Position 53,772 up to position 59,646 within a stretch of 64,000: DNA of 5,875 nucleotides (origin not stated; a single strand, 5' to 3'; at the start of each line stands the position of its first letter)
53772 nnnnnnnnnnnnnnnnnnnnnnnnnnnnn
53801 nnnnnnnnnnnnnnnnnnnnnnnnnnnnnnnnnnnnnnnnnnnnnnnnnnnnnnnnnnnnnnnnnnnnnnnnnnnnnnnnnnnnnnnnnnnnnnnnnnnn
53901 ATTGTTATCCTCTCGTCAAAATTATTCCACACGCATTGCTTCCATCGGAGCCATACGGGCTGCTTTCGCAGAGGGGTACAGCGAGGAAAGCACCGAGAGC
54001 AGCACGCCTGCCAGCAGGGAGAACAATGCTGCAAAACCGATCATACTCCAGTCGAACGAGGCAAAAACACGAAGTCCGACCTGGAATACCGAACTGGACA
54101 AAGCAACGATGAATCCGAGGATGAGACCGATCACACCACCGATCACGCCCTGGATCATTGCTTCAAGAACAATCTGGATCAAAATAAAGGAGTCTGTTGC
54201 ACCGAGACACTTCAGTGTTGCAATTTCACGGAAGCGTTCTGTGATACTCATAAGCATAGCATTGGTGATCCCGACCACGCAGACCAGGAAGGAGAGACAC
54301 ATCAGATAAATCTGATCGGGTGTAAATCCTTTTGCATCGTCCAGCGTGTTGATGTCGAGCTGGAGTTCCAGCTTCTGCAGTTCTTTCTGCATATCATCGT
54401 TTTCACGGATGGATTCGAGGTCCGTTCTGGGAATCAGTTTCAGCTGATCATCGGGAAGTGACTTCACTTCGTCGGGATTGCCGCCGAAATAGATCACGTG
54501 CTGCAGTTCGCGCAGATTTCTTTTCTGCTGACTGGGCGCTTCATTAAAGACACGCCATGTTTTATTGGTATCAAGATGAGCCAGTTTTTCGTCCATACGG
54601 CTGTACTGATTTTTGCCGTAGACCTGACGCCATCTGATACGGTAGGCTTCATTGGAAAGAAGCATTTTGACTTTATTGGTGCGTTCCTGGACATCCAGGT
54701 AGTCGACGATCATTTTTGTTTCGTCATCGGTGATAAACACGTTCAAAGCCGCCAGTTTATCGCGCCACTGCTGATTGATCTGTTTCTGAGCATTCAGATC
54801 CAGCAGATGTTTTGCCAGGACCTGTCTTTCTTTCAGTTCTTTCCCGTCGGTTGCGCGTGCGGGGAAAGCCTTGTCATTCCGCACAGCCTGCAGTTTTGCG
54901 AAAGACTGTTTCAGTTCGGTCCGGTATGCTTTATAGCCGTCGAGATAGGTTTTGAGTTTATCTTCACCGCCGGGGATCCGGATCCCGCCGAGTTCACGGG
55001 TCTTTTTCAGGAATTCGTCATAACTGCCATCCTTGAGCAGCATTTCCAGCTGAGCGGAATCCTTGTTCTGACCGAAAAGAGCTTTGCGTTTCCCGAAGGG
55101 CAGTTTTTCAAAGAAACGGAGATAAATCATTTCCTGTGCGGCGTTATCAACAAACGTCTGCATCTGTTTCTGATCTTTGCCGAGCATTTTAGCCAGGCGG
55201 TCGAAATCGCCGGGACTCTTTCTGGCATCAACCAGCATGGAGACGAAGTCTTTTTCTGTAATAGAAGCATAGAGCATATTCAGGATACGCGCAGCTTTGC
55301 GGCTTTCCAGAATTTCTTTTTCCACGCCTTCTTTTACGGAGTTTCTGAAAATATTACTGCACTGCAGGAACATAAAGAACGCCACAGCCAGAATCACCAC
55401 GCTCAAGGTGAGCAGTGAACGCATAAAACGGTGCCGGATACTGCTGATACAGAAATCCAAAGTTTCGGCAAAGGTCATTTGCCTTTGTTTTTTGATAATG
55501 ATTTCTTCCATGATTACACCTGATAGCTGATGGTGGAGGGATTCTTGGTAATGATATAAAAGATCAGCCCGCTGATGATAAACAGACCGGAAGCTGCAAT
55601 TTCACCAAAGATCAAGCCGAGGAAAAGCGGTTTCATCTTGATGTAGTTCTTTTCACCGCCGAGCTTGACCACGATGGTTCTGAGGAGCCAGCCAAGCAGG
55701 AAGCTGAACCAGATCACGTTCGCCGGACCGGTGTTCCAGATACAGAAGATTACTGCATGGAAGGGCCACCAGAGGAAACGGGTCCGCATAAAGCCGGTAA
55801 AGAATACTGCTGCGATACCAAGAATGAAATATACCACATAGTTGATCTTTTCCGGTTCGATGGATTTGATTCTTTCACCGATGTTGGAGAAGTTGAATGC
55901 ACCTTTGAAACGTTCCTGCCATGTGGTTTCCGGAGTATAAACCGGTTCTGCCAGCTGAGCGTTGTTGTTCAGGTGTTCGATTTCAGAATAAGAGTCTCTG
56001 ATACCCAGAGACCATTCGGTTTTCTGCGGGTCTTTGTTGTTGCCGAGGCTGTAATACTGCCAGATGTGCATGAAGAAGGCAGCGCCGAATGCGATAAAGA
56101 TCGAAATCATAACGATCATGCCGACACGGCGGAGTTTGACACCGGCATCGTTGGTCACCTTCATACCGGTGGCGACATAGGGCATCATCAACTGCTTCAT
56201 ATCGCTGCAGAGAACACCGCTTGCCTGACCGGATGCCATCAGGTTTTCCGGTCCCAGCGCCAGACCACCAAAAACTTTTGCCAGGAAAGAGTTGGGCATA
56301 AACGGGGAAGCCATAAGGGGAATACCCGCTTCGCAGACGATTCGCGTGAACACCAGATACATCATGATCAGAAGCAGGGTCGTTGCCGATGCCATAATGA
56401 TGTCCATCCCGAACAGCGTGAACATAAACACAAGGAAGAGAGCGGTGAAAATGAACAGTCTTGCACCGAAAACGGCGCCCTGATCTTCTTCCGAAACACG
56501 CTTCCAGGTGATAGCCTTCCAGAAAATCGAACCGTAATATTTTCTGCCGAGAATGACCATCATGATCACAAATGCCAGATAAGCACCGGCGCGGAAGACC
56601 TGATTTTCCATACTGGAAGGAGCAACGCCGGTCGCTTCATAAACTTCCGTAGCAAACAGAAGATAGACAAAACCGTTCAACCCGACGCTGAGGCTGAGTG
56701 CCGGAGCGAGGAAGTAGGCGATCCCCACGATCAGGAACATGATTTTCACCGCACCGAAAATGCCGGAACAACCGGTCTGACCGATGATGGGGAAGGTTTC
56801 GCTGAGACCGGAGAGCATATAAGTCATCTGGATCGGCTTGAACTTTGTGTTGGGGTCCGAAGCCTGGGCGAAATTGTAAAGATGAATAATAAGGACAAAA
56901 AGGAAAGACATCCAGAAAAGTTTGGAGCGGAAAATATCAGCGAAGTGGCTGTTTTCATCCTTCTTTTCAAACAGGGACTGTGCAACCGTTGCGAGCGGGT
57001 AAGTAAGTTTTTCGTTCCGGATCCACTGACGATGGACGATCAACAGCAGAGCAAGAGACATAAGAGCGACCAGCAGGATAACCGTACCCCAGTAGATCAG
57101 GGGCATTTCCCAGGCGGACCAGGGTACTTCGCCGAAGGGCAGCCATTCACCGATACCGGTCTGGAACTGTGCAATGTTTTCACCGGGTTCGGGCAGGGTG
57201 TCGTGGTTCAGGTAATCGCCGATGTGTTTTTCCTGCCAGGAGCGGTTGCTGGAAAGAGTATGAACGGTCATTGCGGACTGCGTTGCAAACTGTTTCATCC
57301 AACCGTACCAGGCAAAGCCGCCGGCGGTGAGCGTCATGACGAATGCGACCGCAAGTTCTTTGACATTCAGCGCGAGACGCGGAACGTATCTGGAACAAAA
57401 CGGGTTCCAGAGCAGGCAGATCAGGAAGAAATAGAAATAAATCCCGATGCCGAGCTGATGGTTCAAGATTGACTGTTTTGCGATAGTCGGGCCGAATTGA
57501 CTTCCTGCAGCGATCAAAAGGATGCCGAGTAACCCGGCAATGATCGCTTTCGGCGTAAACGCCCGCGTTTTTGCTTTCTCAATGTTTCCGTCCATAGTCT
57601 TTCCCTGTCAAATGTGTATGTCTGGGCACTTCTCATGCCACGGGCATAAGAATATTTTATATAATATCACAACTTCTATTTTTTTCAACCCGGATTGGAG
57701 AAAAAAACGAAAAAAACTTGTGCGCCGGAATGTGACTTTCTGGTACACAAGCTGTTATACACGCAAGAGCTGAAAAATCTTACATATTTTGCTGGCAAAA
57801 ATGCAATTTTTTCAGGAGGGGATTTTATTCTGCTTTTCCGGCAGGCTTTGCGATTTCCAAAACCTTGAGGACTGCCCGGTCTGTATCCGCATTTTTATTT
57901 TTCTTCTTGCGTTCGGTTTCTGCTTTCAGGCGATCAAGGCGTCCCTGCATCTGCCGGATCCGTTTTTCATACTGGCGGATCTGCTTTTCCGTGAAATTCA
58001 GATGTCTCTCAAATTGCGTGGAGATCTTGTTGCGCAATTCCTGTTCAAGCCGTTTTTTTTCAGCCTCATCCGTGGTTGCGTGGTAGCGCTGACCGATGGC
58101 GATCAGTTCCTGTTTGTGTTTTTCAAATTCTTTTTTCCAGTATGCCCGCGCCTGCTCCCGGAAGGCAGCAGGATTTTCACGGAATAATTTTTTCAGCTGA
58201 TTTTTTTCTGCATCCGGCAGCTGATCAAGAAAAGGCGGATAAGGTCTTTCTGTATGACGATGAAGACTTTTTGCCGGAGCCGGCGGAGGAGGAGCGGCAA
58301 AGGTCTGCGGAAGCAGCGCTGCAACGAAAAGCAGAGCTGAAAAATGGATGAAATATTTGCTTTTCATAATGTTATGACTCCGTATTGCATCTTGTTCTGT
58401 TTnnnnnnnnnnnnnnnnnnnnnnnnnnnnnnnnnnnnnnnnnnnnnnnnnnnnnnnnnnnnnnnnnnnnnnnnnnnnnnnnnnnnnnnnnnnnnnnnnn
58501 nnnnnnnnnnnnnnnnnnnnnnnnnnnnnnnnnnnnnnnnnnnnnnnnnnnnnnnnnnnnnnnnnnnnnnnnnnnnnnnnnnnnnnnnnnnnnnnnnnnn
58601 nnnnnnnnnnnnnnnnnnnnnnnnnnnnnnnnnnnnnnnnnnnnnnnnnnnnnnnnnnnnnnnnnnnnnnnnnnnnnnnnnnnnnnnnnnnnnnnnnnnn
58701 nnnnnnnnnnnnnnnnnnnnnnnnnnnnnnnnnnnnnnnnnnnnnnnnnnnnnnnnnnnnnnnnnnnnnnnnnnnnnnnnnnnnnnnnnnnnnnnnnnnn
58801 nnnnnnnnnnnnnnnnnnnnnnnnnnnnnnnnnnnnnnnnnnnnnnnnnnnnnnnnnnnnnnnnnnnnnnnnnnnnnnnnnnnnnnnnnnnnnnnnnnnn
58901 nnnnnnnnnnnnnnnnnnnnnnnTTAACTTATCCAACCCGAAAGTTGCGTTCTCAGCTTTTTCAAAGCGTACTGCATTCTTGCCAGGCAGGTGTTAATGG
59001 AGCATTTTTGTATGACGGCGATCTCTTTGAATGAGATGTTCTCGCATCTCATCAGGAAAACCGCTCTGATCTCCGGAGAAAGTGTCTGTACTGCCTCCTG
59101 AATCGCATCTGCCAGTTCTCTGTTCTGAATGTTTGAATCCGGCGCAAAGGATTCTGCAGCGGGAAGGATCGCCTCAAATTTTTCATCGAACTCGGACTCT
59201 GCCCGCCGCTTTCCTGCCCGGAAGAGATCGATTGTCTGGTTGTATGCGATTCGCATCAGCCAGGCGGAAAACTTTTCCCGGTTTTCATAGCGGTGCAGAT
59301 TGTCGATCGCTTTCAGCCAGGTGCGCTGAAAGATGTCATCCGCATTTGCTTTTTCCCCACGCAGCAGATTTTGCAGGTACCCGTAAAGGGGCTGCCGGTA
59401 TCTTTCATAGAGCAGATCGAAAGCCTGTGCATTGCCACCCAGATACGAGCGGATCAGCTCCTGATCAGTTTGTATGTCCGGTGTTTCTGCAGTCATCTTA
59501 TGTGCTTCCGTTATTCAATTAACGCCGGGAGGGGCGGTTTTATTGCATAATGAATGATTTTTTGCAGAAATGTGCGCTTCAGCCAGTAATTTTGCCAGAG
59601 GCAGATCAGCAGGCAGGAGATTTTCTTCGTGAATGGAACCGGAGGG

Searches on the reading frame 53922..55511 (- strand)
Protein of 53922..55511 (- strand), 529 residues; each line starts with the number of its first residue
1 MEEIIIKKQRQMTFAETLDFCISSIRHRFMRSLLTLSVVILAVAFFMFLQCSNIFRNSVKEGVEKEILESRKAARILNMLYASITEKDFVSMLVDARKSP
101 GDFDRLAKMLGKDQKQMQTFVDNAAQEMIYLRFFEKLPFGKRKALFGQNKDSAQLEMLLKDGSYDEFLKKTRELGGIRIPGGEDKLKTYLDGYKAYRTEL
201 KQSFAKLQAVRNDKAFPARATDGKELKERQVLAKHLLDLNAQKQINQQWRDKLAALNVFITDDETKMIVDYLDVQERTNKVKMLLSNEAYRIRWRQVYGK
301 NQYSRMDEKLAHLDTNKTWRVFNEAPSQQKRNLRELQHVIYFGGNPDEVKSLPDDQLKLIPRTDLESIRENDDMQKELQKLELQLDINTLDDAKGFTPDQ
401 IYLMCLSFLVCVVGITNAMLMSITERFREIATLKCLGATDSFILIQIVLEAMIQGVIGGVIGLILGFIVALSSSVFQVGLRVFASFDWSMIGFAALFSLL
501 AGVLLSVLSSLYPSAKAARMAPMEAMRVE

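Call 6: search_protein_families(library=pfam, proteins=[window:53922-55511:-], max_evalue=1)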
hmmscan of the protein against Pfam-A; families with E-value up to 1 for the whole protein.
window:53922-55511:- (529 aa): 3 families
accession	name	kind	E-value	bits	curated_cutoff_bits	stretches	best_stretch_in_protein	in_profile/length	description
PF02687.27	FtsX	-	4e-19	69.3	25.5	1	403-522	3-120/120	FtsX-like permease C-terminal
PF13903.11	Claudin_2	-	0.0025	18.1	29.1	1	393-507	84-192/192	PMP-22/EMP/MP20/Claudin tight junction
PF01061.29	ABC2_membrane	-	0.8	9.6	26.9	1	402-518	51-162/211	ABC-2 type transporter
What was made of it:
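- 53922..55511 (-): Second FtsX-type permease, 529 aa, with a ~350-aa charged helical loop between TM1 and TM2. Pfam FtsX 4e-19 (call 6).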

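Call 7: search_protein_families(library=ncbifam, proteins=[window:53922-55511:-], max_evalue=1)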
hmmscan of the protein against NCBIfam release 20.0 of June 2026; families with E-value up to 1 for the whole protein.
window:53922-55511:- (529 aa): 10 families
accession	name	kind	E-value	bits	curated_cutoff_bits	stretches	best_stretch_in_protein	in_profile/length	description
NF007826.0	PRK10535.1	equivalog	2.4e-13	49.3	966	1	405-527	530-646/648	macrolide ABC transporter ATP-binding protein/permease MacB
TIGR02212.1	lolCE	equivalog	1.6e-10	40.5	362.45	1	403-529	272-411/411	lipoprotein-releasing ABC transporter permease subunit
TIGR03434.1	ADOP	subfamily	7.2e-10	37.6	622.3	1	400-527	271-400/803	ADOP family duplicated permease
TIGR00439.2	FtsX_Gneg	equivalog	7.9e-10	38.4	255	1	403-512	171-285/292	permease-like cell division protein FtsX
TIGR02213.1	lolE_release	exception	1.1e-08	34.3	540.35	1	404-524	273-406/411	lipoprotein-releasing ABC transporter permease subunit LolE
NF008357.0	PRK11146.1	exception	1.6e-08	33.8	439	1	404-524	276-409/414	lipoprotein-releasing ABC transporter permease subunit LolE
NF038346.1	FtsX_actino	exception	9.2e-08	31.8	250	1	401-511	184-299/308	permease-like cell division protein FtsX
NF038347.1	FtsX_Gpos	exception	1.5e-06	27.8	225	1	404-468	175-239/296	permease-like cell division protein FtsX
NF008076.0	PRK10814.1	exception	4.3e-06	26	473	1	405-529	272-399/399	lipoprotein-releasing ABC transporter permease subunit LolC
TIGR01185.1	devC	equivalog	8.1e-05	21.8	290.35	1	405-489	266-349/380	ABC transporter permease DevC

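Call 93: search_protein_families(library=padloc, proteins=[window:53922-55511:-], max_evalue=0.001)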
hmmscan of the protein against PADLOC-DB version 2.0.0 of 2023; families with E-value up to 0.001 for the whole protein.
window:53922-55511:- (529 aa): 2 families
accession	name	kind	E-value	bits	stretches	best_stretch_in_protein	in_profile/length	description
PDLC01991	CARF_m8--CARF_LolE_TM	-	4.1e-13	46.4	1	409-520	445-550/810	-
PDLC01990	CARF_m8--CARF_Beta-galactosidase_LolE_TM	-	5.4e-07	25.3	1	406-525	1418-1541/1791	-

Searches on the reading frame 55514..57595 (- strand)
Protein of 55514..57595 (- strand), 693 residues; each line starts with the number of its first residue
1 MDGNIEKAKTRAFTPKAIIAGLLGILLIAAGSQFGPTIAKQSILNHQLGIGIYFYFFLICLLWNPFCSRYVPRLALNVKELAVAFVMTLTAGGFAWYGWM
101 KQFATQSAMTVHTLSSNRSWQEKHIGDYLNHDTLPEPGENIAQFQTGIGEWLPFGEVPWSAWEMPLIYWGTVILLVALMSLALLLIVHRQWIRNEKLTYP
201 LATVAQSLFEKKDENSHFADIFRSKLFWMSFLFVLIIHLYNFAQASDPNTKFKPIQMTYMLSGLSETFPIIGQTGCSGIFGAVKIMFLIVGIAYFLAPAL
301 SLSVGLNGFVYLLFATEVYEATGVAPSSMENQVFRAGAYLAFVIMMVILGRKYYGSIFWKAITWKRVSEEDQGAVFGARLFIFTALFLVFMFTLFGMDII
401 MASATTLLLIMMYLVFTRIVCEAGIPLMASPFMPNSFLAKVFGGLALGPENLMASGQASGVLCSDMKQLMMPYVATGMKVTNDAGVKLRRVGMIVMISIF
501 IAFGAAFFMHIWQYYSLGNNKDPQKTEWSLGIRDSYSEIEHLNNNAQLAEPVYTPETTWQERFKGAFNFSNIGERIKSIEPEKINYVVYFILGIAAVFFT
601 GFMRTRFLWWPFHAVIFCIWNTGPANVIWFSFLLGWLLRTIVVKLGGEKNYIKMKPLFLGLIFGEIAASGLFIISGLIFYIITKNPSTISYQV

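Call 6: search_protein_families(library=pfam, proteins=[window:55514-57595:-], max_evalue=1)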
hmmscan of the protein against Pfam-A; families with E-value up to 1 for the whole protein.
window:55514-57595:- (693 aa): 2 families
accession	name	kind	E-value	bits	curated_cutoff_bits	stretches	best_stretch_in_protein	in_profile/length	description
PF20581.3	DUF6785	-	3.8e-68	230.7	25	1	18-518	5-498/498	Family of unknown function (DUF6785)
PF20580.3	DUF6784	-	1.8e-21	76.6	26.4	1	588-679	2-93/101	Domain of unknown function (DUF6784)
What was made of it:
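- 55514..57595 (-): DUF6785 + DUF6784 polytopic membrane protein, 693 aa. Pfam 3.8e-68 and 1.8e-21 (call 6).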

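Call 7: search_protein_families(library=ncbifam, proteins=[window:55514-57595:-], max_evalue=1)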
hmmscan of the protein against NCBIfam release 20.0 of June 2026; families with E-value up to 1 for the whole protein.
window:55514-57595:- (693 aa): 0 families

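Call 69: search_solved_structures(query=window:55514-57595:-, max_evalue=1)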
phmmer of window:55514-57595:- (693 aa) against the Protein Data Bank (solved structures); distinct sequences matched with E-value up to 1: 0.

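Call 93: search_protein_families(library=padloc, proteins=[window:55514-57595:-], max_evalue=0.001)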
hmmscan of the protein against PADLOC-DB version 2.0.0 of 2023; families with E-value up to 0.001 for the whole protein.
window:55514-57595:- (693 aa): 0 families

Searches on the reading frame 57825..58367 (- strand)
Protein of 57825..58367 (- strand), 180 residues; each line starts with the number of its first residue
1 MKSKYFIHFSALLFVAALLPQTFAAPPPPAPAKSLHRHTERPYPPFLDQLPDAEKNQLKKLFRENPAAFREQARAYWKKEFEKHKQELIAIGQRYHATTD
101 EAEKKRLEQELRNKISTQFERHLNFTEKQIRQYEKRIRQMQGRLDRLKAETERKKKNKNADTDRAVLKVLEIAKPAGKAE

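Call 20: search_protein_families(library=pfam, proteins=[window:57825-58367:-], max_evalue=0.01)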
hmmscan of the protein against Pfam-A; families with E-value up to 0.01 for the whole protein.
window:57825-58367:- (180 aa): 2 families
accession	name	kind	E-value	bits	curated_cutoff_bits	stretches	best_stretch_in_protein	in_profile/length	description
PF13801.11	Metal_resist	-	2.7e-05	24.8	29.2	1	11-79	6-71/125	Heavy-metal resistance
PF09762.14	CCDC93_CC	-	0.0016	18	30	1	81-164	96-179/429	CCDC93 coiled-coil domain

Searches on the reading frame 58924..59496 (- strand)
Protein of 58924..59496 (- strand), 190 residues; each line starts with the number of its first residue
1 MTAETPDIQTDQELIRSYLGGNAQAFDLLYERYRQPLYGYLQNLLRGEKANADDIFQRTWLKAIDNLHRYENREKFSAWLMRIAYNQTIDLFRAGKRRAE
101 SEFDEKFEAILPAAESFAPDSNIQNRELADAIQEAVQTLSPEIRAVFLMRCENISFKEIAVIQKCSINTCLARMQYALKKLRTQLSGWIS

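Call 20: search_protein_families(library=pfam, proteins=[window:58924-59496:-], max_evalue=0.01)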
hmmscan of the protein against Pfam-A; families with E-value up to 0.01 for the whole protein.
window:58924-59496:- (190 aa): 3 families
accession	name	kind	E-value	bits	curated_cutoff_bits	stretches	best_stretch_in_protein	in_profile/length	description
PF04542.20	Sigma70_r2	-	3.9e-16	59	24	1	29-97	1-70/71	Sigma-70 region 2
PF08281.18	Sigma70_r4_2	-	4.2e-08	33.2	25.7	1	130-181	2-54/54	Sigma-70, region 4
PF07638.17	Sigma70_ECF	-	2.7e-05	24.6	21.1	1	14-186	7-184/185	ECF sigma factor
